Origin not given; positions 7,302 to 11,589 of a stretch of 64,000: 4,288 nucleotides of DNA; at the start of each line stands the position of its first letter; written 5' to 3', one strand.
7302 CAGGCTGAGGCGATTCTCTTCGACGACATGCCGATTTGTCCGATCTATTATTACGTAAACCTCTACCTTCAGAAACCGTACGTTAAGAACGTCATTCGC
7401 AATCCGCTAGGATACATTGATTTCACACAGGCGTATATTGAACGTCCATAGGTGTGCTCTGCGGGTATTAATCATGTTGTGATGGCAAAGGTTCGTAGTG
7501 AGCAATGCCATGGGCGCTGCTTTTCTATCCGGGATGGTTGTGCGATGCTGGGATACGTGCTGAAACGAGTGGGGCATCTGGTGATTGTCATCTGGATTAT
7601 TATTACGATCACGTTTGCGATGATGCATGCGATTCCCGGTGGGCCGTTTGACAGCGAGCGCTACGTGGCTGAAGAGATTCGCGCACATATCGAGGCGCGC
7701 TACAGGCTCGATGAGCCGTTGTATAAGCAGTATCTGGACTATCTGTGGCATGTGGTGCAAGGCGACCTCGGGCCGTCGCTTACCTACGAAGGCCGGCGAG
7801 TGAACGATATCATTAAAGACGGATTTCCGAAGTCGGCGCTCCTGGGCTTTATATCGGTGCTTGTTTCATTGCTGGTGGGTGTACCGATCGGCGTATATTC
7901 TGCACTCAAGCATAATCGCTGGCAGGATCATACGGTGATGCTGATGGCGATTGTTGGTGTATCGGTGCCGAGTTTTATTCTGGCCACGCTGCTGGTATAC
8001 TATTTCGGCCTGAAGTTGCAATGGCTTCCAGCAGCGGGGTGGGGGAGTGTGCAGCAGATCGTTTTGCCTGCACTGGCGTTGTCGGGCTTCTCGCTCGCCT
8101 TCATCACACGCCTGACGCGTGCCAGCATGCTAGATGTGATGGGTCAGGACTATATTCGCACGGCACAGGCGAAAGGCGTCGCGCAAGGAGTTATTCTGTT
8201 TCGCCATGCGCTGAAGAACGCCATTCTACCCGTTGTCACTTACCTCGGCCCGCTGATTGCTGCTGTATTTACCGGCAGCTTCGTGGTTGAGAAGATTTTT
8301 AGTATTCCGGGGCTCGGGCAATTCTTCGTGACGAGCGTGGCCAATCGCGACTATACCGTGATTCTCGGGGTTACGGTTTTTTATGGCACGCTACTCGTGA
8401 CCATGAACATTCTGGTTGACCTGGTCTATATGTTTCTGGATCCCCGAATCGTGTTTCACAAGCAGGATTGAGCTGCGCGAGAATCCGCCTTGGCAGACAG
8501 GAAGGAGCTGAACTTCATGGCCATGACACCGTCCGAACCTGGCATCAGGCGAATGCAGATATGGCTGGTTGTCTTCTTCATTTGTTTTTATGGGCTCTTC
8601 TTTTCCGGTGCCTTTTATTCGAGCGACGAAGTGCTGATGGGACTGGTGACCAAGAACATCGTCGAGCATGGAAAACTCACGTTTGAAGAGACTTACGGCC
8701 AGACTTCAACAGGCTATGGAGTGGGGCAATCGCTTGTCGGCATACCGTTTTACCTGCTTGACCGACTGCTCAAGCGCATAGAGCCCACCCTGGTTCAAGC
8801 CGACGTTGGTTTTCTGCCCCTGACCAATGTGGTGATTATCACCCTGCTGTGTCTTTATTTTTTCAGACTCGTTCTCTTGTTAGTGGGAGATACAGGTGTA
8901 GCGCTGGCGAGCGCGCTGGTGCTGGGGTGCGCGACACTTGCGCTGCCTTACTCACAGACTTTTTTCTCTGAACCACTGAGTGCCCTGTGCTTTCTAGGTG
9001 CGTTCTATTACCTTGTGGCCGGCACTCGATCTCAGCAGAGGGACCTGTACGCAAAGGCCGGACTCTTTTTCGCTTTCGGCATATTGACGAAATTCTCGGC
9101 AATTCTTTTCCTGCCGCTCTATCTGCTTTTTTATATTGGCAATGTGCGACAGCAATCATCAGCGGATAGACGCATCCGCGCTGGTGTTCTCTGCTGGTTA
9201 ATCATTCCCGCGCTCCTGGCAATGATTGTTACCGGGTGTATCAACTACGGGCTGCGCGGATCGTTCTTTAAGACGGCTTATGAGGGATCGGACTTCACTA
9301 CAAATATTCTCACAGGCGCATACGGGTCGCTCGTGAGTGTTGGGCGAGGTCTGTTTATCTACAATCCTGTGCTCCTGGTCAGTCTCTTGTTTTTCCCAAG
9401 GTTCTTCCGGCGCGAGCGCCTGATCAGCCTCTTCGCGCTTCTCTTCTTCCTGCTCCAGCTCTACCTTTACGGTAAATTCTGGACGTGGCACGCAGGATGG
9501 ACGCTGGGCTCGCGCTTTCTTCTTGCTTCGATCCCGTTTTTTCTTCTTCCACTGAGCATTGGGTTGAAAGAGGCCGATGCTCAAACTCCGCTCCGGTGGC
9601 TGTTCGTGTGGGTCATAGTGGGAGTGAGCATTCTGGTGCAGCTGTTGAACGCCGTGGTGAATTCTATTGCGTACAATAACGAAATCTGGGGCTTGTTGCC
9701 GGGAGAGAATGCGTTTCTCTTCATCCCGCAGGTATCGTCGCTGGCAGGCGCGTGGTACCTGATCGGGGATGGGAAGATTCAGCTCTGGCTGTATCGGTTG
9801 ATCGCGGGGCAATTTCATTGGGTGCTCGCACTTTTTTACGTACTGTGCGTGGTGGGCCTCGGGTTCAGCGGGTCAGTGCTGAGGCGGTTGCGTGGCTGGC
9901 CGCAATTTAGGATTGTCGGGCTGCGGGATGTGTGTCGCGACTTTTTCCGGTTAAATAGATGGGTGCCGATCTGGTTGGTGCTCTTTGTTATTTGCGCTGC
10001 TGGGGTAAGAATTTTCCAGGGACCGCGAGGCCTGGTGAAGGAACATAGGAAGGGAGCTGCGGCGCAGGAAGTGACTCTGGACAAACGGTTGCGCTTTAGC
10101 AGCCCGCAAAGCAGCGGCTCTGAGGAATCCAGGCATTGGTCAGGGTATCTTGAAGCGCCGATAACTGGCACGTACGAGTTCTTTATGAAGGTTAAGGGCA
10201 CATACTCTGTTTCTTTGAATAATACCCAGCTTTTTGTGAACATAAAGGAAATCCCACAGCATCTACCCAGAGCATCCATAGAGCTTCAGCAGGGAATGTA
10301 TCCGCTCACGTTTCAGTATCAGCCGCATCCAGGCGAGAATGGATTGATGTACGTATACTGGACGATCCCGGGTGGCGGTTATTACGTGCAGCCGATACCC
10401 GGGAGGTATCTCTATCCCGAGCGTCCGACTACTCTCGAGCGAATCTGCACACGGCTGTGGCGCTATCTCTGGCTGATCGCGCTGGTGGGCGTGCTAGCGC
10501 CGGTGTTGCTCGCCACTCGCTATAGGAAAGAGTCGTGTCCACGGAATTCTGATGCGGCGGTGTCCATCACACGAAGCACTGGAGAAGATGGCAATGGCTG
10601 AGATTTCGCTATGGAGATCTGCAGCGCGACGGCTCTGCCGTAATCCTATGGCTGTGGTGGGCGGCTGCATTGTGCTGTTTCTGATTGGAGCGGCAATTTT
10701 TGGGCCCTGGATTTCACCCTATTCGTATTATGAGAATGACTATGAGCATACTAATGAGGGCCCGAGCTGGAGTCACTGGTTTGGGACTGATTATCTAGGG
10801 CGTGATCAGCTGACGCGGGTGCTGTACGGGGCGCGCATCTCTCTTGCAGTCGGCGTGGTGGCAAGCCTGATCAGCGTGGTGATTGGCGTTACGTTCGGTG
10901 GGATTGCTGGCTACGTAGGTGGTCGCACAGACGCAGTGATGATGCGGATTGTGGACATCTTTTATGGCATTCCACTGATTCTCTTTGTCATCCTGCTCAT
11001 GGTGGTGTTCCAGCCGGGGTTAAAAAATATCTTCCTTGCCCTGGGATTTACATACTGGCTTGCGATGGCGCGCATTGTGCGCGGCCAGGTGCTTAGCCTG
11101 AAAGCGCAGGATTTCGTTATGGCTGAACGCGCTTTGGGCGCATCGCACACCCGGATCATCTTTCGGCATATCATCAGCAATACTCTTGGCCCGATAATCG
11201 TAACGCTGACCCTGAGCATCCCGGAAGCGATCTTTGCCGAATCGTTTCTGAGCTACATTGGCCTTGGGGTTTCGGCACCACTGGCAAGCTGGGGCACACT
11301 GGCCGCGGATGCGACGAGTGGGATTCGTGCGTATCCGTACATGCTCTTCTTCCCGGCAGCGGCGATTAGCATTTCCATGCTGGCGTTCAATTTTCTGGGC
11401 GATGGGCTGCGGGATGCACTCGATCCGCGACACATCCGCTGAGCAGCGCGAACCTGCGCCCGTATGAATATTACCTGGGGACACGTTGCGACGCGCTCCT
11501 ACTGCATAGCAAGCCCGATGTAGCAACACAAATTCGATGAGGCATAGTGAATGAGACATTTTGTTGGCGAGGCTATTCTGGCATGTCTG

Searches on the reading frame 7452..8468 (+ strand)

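Call 42: search_protein_families(library=pfam, proteins=[window:7452-8468:+], max_evalue=0.00001)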
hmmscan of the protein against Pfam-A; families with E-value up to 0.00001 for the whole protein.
window:7452-8468:+ (339 aa): 2 families
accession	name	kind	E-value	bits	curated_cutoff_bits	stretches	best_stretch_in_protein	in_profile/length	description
PF00528.27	BPD_transp_1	-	9.6e-40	136.7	26.4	1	143-333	1-182/184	Binding-protein-dependent transport system inner membrane component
PF19300.4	BPD_transp_1_N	-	1.2e-06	29.1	23.8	1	32-104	1-75/114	Binding-prot-dependent transport system membrane comp, N-term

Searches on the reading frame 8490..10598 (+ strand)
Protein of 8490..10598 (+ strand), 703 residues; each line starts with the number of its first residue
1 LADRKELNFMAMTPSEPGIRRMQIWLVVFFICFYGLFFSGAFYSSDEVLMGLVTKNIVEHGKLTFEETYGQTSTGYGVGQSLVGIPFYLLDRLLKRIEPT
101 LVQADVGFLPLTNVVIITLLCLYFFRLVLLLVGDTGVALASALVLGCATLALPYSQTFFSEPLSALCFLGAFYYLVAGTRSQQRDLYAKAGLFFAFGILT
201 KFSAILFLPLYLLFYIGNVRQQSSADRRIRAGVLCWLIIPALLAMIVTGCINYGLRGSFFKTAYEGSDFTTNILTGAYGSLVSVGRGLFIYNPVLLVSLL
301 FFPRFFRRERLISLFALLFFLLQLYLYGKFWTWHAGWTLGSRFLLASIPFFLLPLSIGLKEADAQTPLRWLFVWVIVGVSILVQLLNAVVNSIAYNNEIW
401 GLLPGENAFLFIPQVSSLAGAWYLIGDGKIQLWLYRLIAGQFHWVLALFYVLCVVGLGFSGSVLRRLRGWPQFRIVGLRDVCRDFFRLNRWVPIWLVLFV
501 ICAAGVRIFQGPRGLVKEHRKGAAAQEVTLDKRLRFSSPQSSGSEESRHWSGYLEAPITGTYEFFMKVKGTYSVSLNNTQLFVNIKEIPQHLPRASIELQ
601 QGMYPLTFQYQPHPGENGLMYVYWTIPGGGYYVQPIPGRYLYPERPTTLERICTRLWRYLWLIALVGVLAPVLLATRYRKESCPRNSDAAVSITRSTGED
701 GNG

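Call 39: search_protein_families(library=pfam, proteins=[window:8490-10598:+], max_evalue=0.00001)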
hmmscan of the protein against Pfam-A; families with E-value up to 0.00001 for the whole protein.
window:8490-10598:+ (703 aa): 2 families
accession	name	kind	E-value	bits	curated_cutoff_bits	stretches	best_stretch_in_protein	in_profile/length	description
PF07691.17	PA14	-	2.2e-09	37.7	24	1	547-633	47-142/147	PA14 domain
PF13231.12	PMT_2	-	2e-06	28.5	26.1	1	113-239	28-153/160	Dolichyl-phosphate-mannose-protein mannosyltransferase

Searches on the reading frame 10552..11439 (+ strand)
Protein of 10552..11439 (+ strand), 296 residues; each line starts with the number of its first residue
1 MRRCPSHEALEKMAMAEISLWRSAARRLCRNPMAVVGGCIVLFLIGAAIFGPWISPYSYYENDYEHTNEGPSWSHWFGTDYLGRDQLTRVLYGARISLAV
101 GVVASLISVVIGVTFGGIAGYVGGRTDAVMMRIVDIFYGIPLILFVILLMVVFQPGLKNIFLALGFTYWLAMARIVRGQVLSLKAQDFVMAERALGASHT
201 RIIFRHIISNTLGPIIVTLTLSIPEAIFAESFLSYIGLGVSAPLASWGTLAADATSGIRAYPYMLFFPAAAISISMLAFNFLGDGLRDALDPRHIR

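Call 42: search_protein_families(library=pfam, proteins=[window:10552-11439:+], max_evalue=0.00001)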
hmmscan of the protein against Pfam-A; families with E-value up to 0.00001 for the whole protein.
window:10552-11439:+ (296 aa): 2 families
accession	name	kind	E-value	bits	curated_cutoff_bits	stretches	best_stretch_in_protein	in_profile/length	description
PF00528.27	BPD_transp_1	-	1e-28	100.7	26.4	1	112-293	1-181/184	Binding-protein-dependent transport system inner membrane component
PF12911.12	OppC_N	-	2.6e-19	69.3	23.9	1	19-71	1-53/53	N-terminal TM domain of oligopeptide transport permease C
